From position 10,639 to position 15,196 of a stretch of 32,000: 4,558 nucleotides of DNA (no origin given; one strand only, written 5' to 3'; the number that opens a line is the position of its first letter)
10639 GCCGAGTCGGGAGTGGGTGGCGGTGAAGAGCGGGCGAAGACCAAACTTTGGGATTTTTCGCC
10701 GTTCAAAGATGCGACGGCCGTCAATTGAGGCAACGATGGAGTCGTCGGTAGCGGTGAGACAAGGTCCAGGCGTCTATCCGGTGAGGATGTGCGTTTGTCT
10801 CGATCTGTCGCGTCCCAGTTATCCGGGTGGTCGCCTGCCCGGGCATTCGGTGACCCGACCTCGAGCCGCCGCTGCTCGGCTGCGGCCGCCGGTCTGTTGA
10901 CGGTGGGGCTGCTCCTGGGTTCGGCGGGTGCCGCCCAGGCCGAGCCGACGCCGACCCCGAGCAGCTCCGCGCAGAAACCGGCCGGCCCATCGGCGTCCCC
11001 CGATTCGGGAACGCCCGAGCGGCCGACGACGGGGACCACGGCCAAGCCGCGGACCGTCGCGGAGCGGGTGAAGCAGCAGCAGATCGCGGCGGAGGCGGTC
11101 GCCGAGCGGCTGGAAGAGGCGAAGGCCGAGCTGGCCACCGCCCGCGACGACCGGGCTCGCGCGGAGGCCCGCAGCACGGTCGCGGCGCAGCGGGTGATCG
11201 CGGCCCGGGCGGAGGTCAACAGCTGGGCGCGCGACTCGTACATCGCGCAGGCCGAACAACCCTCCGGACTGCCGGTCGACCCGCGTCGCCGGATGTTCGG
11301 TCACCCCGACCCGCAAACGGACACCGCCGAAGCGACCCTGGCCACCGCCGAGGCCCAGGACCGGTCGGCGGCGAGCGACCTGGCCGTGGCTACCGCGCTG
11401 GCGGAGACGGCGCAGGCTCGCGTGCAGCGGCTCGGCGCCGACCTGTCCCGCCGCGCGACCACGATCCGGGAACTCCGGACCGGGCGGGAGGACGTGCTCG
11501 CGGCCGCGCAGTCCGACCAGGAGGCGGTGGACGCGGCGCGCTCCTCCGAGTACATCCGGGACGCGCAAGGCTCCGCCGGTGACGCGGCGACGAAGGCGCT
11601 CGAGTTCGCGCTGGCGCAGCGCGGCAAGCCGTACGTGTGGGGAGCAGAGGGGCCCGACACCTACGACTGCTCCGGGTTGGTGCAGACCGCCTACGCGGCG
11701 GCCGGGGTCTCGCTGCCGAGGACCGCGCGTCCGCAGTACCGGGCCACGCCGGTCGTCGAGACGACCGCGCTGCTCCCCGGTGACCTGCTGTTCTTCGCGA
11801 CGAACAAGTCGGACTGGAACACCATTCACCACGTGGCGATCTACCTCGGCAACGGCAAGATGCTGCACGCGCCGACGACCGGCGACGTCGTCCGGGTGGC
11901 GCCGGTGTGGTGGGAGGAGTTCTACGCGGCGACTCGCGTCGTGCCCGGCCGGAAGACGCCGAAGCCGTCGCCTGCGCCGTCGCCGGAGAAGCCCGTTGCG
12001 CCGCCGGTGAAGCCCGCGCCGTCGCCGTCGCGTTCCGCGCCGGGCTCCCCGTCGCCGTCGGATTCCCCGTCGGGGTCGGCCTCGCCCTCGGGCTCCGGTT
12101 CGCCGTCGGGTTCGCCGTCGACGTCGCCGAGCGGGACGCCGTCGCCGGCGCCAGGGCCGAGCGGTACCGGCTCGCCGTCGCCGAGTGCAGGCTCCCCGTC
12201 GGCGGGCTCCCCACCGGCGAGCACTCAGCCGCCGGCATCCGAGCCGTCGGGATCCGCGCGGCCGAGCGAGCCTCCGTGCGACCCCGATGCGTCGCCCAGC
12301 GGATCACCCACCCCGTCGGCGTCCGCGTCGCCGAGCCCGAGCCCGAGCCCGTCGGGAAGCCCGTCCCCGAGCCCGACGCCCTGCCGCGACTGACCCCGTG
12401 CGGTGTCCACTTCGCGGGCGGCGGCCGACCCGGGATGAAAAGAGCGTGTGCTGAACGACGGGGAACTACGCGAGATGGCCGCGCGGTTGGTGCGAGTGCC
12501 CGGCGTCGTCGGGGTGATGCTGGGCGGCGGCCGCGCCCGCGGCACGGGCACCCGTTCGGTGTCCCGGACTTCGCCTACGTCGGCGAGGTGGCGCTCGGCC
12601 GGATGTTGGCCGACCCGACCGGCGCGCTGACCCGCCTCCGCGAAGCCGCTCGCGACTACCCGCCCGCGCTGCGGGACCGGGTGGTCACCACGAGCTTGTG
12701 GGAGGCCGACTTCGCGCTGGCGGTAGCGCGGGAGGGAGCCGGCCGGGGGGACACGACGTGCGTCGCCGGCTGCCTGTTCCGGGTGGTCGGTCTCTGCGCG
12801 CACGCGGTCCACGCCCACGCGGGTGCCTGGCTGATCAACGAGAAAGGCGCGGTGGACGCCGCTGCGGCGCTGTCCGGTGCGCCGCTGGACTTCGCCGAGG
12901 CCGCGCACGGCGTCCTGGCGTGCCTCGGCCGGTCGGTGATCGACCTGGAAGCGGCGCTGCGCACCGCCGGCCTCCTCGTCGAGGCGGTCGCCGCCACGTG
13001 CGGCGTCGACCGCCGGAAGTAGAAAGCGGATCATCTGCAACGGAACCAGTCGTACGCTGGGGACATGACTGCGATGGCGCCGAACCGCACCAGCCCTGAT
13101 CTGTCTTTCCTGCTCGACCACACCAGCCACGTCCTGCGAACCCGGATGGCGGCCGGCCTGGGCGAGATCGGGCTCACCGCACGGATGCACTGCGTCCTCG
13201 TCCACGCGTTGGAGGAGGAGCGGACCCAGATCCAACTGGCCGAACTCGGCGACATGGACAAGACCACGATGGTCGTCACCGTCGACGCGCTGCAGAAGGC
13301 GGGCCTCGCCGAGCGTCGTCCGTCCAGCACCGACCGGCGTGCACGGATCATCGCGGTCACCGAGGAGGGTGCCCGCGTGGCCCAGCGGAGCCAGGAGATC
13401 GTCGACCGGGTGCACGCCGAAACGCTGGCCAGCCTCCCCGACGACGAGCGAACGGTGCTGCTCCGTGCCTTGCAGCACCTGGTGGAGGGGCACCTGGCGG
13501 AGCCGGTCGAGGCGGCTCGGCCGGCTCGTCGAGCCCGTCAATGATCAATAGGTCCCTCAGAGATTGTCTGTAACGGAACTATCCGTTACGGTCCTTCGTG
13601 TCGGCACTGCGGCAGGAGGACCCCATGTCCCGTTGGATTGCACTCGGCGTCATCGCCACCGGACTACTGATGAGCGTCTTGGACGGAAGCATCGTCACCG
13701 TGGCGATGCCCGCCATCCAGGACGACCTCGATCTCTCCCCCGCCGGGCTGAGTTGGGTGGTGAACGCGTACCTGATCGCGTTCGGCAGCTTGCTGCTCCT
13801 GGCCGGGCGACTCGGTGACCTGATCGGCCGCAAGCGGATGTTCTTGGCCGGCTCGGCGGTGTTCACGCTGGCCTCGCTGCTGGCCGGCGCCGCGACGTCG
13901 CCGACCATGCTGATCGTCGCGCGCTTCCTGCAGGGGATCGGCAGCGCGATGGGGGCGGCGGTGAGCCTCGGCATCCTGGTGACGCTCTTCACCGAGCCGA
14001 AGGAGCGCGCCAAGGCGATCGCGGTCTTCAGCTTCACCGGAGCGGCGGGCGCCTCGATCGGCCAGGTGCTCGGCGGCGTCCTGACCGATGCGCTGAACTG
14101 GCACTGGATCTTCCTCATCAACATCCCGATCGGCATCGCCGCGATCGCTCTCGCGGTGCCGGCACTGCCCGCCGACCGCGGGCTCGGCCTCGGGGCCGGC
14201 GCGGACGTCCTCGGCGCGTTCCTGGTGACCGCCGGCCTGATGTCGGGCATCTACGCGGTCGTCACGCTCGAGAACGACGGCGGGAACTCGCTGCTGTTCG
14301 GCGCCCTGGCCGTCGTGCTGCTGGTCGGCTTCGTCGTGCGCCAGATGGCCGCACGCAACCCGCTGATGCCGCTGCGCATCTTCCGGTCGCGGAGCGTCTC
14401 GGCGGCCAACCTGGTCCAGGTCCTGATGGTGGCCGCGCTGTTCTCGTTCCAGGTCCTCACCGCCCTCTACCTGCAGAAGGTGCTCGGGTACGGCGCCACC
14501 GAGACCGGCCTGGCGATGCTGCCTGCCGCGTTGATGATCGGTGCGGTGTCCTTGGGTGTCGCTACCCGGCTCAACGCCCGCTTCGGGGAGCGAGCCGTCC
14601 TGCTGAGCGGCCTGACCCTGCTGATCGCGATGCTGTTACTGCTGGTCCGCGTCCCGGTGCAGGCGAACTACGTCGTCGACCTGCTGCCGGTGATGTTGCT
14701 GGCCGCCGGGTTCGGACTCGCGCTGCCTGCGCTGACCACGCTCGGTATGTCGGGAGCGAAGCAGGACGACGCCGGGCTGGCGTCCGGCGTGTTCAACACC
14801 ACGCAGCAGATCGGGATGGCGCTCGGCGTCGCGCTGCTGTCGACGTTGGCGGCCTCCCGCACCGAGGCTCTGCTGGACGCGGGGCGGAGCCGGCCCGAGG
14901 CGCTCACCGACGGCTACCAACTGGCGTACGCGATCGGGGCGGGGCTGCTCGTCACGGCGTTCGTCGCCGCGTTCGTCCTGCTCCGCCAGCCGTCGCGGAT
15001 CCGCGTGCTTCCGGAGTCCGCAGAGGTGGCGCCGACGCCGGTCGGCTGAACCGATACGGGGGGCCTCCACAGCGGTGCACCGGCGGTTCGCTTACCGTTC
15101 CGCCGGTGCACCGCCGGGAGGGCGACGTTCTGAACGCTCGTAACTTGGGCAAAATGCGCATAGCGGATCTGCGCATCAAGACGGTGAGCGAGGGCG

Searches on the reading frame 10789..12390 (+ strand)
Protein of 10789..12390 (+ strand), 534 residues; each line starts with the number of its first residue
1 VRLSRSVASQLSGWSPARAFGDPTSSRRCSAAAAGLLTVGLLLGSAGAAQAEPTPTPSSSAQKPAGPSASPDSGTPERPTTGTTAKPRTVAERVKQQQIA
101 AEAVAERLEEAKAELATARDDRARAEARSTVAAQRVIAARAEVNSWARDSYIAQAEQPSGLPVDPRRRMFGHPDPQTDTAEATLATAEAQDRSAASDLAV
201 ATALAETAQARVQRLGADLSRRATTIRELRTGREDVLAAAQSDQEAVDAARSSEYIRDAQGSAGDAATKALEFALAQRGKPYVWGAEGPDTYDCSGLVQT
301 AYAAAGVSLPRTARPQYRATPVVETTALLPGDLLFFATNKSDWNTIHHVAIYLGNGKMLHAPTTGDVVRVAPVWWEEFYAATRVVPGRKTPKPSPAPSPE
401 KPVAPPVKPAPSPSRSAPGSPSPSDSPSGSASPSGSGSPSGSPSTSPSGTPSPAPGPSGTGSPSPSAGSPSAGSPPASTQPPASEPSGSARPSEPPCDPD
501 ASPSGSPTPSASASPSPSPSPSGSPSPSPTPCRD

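Call 26: search_protein_families(library=pfam, proteins=[window:10789-12390:+], max_evalue=0.001)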
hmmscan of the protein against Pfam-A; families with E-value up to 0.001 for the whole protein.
window:10789-12390:+ (534 aa): 2 families
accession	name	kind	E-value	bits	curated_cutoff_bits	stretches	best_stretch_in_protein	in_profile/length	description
PF00877.26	NLPC_P60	-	1.3e-26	93.1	23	1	279-373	1-91/105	NlpC/P60 family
PF05708.18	Peptidase_C92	-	0.0004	20.9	27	0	262-310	76-126/166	Permuted papain-like amidase enzyme, YaeF/YiiX, C92 family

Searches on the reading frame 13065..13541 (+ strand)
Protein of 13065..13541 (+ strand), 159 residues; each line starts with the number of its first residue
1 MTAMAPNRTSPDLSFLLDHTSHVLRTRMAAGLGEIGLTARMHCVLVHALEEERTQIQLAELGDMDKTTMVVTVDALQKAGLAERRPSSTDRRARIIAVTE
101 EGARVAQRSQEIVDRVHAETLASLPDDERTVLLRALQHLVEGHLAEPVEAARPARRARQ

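Call 26: search_protein_families(library=pfam, proteins=[window:13065-13541:+], max_evalue=0.001)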
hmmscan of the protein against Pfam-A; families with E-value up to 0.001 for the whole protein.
window:13065-13541:+ (159 aa): 5 families
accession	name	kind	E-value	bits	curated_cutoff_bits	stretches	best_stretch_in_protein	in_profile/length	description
PF12802.13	MarR_2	-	4.4e-09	36.8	27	1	36-93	2-61/61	MarR family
PF01047.28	MarR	-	5e-07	29.9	24.6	1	54-92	19-57/59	MarR family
PF22381.2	Staph_reg_Sar_Rot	-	9.8e-06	26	27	1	34-105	9-81/85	Transcriptional regulator SarA/Rot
PF13463.12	HTH_27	-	5.8e-05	23.7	22.2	1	46-102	9-68/68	Winged helix DNA-binding domain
PF25213.1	HVO_A0261_N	-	0.00093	19.5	35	0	44-119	16-84/86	HVO_A0261 N-terminal domain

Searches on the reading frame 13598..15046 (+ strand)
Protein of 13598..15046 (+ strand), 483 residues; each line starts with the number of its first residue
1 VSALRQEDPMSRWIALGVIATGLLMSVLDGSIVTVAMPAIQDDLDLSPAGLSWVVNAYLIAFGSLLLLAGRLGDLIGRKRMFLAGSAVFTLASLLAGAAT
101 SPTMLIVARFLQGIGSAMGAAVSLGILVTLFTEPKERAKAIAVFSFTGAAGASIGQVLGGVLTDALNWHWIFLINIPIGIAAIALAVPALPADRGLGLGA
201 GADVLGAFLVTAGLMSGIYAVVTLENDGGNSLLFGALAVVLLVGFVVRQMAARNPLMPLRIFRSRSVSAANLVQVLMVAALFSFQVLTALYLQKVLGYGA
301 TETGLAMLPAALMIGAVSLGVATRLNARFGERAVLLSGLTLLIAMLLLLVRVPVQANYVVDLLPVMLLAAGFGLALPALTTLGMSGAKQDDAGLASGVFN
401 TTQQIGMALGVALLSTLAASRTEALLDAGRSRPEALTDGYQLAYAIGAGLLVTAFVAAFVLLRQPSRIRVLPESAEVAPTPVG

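Call 26: search_protein_families(library=pfam, proteins=[window:13598-15046:+], max_evalue=0.001)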
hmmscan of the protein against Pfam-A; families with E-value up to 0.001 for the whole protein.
window:13598-15046:+ (483 aa): 1 family
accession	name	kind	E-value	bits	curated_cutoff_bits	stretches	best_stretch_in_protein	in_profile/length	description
PF07690.21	MFS_1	-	1.6e-54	185.6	33.4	1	20-410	2-346/347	Major Facilitator Superfamily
